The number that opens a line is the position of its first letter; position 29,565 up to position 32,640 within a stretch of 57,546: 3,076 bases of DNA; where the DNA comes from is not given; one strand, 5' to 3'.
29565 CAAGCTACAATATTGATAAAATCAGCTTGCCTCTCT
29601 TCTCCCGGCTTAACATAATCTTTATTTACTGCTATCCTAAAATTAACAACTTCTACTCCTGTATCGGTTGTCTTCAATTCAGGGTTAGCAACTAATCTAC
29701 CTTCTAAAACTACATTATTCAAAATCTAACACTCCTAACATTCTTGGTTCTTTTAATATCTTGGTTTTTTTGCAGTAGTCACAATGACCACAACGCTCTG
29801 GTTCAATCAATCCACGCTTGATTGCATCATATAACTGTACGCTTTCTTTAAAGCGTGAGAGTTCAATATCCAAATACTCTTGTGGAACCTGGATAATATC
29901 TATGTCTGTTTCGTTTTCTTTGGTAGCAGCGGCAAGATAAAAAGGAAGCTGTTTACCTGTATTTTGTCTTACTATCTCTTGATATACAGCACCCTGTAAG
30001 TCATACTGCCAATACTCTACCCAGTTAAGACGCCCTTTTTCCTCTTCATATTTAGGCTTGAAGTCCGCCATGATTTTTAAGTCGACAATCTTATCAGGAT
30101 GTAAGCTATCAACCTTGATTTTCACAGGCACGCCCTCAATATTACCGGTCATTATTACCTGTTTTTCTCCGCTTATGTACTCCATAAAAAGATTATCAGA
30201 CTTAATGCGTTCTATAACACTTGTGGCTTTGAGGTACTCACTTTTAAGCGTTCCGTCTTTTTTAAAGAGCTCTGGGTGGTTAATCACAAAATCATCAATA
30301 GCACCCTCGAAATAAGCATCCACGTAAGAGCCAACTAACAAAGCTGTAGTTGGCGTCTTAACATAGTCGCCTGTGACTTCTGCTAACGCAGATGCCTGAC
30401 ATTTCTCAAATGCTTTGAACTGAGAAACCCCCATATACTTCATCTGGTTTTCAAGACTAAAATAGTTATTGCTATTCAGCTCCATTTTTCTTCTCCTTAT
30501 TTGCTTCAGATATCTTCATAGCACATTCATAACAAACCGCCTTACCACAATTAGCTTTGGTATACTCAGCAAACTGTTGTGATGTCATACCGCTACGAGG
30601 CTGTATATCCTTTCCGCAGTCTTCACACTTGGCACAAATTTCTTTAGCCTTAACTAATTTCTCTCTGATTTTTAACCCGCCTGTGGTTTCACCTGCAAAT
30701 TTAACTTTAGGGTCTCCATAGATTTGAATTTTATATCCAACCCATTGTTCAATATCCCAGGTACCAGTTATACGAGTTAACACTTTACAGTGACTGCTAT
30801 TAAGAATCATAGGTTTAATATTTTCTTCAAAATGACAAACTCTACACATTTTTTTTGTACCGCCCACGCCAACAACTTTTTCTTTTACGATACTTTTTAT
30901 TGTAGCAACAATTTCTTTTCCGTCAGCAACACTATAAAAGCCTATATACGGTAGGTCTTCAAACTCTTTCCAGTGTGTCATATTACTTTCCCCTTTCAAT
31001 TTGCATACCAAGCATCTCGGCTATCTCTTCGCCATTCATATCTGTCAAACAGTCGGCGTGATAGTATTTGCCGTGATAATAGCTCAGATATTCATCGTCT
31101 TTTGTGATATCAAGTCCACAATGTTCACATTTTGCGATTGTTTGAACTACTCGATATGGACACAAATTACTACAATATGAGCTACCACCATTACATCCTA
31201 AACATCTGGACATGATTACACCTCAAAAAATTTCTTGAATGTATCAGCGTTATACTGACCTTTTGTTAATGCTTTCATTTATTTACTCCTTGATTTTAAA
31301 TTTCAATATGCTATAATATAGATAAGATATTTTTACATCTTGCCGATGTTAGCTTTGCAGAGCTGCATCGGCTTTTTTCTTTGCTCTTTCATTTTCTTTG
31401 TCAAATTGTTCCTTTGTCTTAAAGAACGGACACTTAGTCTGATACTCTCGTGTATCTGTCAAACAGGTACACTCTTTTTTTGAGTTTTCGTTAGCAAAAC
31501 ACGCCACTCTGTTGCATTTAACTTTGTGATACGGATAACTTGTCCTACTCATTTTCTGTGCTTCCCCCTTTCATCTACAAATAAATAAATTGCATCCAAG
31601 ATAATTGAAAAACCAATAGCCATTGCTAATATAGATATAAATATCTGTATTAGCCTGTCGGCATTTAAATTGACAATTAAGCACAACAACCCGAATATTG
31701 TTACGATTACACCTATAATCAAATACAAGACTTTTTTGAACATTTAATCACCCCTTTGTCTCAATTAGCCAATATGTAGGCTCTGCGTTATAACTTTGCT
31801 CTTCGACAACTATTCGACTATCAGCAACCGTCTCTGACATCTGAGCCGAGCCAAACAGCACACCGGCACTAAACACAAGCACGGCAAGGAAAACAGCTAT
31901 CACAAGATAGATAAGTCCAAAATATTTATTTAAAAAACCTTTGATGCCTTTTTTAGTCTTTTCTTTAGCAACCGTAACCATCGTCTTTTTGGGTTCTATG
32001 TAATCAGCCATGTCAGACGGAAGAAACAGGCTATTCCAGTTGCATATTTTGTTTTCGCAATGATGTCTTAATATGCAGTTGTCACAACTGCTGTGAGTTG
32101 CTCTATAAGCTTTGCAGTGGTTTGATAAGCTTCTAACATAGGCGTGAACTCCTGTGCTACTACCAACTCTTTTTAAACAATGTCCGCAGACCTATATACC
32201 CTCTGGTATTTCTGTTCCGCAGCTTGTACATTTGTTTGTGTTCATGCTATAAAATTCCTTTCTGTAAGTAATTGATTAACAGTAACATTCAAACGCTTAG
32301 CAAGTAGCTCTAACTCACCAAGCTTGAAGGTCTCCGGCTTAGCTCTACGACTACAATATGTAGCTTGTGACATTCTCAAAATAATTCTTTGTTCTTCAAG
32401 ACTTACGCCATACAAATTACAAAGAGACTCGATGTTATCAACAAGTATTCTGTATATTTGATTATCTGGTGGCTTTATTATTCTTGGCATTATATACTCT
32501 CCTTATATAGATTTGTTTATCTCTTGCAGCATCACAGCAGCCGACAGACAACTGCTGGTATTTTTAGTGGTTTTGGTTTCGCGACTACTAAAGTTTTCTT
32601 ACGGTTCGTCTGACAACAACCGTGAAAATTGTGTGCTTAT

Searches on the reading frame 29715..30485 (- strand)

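Call 36: search_protein_families(library=phrogs, proteins=[window:29715-30485:-], max_evalue=0.01)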
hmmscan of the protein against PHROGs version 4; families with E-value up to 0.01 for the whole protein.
window:29715-30485:- (256 aa): 3 families
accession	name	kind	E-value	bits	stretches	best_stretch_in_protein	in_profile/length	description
phrog_1227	-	DNA, RNA and nucleotide metabolism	1.3e-78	265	1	1-246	2-259/268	exonuclease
phrog_412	-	DNA, RNA and nucleotide metabolism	2.9e-15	57.5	1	81-221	240-383/440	exonuclease VIII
phrog_32900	-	unknown function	0.0092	17.2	0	53-125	32-103/131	-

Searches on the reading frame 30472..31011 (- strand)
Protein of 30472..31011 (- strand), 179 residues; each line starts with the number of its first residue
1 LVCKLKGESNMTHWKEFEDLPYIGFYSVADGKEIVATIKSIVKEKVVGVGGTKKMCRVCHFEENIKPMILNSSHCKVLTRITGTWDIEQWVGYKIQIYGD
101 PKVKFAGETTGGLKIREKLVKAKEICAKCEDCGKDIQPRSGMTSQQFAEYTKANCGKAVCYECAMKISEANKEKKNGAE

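Call 36: search_protein_families(library=phrogs, proteins=[window:30472-31011:-], max_evalue=0.01)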
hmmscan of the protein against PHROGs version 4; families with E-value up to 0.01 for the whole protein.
window:30472-31011:- (179 aa): 3 families
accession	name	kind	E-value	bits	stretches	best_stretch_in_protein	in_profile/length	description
phrog_21613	-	unknown function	3.2e-29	102.8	1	10-124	4-118/166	-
phrog_11517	-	unknown function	3.7e-07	31.1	1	75-117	61-102/188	-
phrog_19444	-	unknown function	0.0039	17.6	1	52-119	123-187/363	-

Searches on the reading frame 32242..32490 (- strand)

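Call 36: search_protein_families(library=phrogs, proteins=[window:32242-32490:-], max_evalue=0.01)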
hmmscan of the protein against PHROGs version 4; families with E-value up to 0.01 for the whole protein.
window:32242-32490:- (82 aa): 1 family
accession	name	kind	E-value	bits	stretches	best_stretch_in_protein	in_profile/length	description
phrog_4583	-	transcription regulation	0.0033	18.4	1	39-79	34-74/81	transcriptional repressor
